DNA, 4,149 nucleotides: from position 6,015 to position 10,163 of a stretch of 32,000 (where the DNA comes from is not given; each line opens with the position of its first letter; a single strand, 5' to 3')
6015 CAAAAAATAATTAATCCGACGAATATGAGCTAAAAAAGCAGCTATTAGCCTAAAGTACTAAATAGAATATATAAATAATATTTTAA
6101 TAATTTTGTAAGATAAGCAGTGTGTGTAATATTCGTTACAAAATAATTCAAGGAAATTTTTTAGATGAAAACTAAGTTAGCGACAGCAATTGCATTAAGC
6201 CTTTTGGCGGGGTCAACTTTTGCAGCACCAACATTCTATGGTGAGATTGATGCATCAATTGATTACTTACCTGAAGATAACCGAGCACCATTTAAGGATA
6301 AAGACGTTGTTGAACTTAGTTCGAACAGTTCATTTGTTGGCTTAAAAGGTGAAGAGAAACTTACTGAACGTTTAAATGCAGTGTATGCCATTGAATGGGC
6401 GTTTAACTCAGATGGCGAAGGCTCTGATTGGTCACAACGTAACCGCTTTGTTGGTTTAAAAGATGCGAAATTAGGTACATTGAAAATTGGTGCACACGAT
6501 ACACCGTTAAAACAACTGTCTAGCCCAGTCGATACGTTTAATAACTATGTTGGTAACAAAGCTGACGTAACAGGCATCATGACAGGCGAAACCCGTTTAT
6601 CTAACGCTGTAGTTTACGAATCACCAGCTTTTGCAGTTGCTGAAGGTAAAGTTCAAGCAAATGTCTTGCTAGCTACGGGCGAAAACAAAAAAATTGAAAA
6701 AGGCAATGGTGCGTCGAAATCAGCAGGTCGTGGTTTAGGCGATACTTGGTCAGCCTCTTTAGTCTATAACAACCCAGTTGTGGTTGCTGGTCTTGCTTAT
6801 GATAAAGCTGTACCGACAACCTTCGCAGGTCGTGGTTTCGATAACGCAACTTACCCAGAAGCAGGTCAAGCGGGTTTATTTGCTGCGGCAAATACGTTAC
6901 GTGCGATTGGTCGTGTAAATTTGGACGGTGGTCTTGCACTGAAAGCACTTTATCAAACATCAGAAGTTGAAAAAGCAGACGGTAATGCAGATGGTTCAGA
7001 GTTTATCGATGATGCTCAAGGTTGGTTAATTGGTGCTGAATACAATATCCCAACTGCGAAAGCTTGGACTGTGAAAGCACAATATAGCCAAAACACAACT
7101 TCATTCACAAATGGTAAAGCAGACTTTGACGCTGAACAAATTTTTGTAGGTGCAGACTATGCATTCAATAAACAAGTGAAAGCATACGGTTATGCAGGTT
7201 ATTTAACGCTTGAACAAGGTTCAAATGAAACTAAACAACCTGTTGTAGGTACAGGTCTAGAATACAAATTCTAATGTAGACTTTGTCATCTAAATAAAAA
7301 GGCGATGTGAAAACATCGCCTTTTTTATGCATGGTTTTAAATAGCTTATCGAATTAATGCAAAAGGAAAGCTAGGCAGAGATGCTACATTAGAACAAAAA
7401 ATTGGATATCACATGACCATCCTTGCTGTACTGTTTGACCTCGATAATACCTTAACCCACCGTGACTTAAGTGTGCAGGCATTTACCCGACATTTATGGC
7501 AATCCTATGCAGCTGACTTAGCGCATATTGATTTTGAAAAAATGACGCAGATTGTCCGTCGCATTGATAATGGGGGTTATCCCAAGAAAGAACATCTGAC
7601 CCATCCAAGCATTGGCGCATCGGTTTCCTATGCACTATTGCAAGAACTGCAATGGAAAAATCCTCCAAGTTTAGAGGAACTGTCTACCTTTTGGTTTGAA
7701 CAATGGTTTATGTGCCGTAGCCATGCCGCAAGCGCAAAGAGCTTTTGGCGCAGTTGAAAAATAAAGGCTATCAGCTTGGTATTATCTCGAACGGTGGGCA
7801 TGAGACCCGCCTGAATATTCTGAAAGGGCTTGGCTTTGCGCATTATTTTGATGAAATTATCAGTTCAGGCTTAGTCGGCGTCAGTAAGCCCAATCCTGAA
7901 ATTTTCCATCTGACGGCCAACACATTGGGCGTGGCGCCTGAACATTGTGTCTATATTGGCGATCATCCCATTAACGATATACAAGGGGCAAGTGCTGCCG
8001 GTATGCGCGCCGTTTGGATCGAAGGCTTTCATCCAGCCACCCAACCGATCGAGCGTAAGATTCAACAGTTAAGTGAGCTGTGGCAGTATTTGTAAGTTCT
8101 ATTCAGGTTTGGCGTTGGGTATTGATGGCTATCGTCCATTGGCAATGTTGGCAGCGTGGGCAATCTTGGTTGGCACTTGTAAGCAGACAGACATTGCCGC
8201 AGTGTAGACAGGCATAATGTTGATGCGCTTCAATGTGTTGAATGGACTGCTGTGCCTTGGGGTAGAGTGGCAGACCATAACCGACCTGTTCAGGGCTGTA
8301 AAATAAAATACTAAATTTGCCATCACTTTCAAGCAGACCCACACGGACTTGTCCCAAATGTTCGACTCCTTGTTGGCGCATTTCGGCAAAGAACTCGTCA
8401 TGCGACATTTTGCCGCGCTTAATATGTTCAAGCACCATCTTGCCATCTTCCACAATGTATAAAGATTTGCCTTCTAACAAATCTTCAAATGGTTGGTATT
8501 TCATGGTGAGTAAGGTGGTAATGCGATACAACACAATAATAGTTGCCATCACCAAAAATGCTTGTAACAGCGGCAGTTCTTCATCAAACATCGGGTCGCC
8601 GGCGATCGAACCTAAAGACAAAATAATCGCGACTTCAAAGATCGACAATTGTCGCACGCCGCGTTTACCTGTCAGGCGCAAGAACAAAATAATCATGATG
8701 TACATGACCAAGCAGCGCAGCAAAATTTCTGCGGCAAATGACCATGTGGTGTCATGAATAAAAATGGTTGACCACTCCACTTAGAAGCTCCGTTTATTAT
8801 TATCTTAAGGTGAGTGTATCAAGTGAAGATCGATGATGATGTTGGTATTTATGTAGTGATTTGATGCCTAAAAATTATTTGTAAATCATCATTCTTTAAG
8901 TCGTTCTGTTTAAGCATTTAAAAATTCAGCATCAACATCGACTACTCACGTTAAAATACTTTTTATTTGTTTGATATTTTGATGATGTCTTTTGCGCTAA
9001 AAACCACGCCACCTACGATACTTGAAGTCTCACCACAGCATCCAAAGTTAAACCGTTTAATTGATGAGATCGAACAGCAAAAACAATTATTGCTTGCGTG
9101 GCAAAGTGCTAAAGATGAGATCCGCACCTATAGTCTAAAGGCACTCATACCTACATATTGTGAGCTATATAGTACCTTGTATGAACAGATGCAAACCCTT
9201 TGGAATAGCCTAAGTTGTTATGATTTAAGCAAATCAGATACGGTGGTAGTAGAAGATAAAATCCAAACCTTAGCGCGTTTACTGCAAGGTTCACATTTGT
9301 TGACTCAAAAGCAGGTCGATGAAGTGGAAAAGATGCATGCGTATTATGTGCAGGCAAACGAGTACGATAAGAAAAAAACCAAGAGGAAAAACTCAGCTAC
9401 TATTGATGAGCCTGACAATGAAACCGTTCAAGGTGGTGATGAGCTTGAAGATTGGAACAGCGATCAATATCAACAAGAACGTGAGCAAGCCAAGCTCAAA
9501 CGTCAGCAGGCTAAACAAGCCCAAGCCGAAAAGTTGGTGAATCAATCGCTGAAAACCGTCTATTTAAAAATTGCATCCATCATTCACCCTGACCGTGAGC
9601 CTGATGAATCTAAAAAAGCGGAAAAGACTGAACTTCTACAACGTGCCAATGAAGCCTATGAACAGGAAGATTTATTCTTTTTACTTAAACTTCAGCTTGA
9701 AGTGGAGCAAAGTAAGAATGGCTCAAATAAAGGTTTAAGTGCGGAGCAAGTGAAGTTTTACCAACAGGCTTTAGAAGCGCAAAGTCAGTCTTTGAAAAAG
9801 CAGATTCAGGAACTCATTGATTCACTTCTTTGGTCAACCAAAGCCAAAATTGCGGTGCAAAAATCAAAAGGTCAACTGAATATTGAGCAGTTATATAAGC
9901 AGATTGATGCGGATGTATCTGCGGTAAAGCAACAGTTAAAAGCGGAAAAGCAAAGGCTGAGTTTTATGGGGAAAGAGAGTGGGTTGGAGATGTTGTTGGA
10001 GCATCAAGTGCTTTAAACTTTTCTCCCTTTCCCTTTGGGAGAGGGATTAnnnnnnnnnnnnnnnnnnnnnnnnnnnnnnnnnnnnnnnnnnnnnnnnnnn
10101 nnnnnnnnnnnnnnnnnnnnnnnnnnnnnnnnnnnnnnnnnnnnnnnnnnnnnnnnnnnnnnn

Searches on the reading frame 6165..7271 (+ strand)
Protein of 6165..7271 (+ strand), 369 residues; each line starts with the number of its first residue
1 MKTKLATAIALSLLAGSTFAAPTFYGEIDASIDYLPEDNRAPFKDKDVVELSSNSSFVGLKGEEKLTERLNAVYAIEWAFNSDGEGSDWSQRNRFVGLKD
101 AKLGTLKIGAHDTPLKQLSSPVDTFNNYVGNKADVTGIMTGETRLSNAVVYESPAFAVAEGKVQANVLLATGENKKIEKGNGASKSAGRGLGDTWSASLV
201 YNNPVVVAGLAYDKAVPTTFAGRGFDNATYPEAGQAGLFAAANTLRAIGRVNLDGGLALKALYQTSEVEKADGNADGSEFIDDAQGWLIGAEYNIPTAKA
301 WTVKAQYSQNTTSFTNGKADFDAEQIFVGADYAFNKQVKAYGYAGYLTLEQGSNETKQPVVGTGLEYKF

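Call 42: search_protein_families(library=pfam, max_evalue=0.001, proteins=[window:6165-7271:+])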
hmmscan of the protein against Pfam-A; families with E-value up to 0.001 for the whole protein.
window:6165-7271:+ (369 aa): 2 families
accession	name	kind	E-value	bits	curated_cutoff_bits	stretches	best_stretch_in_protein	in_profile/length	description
PF13609.12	Porin_4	-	2.5e-30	106.8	27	1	8-348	2-306/310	Gram-negative porin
PF00267.27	Porin_1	-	1.7e-20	74.2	23.7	1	40-369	15-337/337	Gram-negative porin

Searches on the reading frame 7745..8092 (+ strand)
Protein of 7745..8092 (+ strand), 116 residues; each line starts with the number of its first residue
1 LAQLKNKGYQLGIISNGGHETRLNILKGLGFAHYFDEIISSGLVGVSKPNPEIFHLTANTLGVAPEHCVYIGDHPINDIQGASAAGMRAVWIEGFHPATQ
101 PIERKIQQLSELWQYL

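Call 42: search_protein_families(library=pfam, max_evalue=0.001, proteins=[window:7745-8092:+])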
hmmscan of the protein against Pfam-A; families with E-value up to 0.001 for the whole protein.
window:7745-8092:+ (116 aa): 3 families
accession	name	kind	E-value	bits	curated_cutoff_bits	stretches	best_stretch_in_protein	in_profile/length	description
PF13419.12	HAD_2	-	3.4e-22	79.8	23.8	1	2-92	89-178/178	Haloacid dehalogenase-like hydrolase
PF00702.32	Hydrolase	-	3.7e-20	73.6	26.4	1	2-86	108-191/191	haloacid dehalogenase-like hydrolase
PF13242.12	Hydrolase_like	-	3.1e-12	46.7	22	1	47-92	3-48/75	HAD-hyrolase-like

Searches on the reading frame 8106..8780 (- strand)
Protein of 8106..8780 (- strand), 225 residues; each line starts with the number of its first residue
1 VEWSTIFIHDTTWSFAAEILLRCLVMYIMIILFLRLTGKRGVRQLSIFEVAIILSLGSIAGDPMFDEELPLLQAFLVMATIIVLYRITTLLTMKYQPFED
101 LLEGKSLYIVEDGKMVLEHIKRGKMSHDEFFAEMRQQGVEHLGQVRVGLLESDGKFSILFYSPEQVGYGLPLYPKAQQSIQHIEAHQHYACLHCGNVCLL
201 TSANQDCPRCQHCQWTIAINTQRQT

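Call 42: search_protein_families(library=pfam, max_evalue=0.001, proteins=[window:8106-8780:-])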
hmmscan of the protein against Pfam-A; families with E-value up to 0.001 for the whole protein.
window:8106-8780:- (225 aa): 2 families
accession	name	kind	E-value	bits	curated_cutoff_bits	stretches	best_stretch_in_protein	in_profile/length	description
PF04239.17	DUF421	-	7.3e-13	48.5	23.6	1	94-162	2-70/129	YetF C-terminal domain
PF20730.2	YetF_N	-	3.1e-06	27.4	26.5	1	18-89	3-74/76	YetF N-terminal transmembrane domain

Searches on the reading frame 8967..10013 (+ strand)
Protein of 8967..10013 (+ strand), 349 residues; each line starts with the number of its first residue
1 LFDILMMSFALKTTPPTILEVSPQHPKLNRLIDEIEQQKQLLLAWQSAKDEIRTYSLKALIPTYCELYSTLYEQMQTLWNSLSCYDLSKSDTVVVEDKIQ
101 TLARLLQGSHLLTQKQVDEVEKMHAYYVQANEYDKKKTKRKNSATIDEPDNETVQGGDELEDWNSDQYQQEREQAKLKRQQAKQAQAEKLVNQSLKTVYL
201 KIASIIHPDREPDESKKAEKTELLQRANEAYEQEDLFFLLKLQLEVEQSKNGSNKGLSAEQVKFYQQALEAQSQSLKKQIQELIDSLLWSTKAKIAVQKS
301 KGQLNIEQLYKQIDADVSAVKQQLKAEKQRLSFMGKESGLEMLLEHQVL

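Call 15: find_related_loci(query=window:8967-10013:+, collection=genome_contigs, flank=10000)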
Query window:8967-10013:+ (349 aa) in genome_contigs; peptide patterns used: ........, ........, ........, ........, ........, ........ (x = any residue, [..] = any of these).
97 stretches matched a pattern; 24 encode a relative of the query (tblastn E <= 1e-3); 23 distinct loci.
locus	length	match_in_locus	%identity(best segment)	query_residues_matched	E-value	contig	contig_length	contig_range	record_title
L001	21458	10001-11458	84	6-349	0e+0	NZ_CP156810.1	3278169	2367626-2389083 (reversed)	Acinetobacter thermotolerans strain ANC 7454 chromosome, complete genome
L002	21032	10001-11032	83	4-349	0e+0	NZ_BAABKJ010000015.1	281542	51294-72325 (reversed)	Acinetobacter kookii strain JCM 18512 sequence15, whole genome shotgun sequence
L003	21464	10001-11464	82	4-349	0e+0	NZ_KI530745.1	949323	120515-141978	Acinetobacter indicus CIP 110367 adgTv-supercont2.1, whole genome shotgun sequence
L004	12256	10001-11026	79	6-349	8e-179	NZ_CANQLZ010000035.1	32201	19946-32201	MAG: uncultured Acinetobacter sp. isolate Lapin-014__bin50 Lapin-014__NODE_1015_length_32201_cov_12.859513, whole genome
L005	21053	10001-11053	79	1-349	2e-175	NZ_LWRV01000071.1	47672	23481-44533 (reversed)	Acinetobacter portensis strain AC 877 contig_51, whole genome shotgun sequence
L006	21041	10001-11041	79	4-349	1e-170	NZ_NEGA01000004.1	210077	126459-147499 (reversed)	Acinetobacter sp. ANC 3903 Contig4, whole genome shotgun sequence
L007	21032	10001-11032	81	7-349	4e-170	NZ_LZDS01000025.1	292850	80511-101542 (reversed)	Acinetobacter gandensis strain ANC 4275 Contig4, whole genome shotgun sequence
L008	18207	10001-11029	80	6-349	7e-179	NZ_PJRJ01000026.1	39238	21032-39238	Acinetobacter sp. B51(2017) NODE_26_length_39238_cov_13.4617, whole genome shotgun sequence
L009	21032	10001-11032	75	4-349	5e-160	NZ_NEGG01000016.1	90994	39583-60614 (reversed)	Acinetobacter sp. ANC 5054 Contig16, whole genome shotgun sequence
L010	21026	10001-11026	71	7-349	5e-153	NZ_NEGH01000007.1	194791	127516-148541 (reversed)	Acinetobacter sp. ANC 4558 Contig7, whole genome shotgun sequence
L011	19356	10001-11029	71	7-349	1e-146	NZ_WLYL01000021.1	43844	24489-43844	Acinetobacter faecalis strain YIM 103518 Scaffold21_1, whole genome shotgun sequence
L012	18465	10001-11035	66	6-349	5e-132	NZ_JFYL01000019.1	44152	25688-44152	Acinetobacter sp. Ver3 contig00019, whole genome shotgun sequence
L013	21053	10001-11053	78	4-349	9e-172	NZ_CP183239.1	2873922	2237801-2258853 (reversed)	Acinetobacter sp. A2 chromosome, complete genome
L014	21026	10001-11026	47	5-349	3e-89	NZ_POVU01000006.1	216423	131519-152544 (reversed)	Acinetobacter sp. MB5 NODE_6_length_216423_cov_61.1134, whole genome shotgun sequence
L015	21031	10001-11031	81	4-348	3e-146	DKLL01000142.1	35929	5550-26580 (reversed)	MAG TPA_asm: Acinetobacter sp. UBA6641 UBA6641_contig_89, whole genome shotgun sequence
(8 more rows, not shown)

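Call 42: search_protein_families(library=pfam, max_evalue=0.001, proteins=[window:8967-10013:+])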
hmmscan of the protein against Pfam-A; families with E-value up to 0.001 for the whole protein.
window:8967-10013:+ (349 aa): 0 families
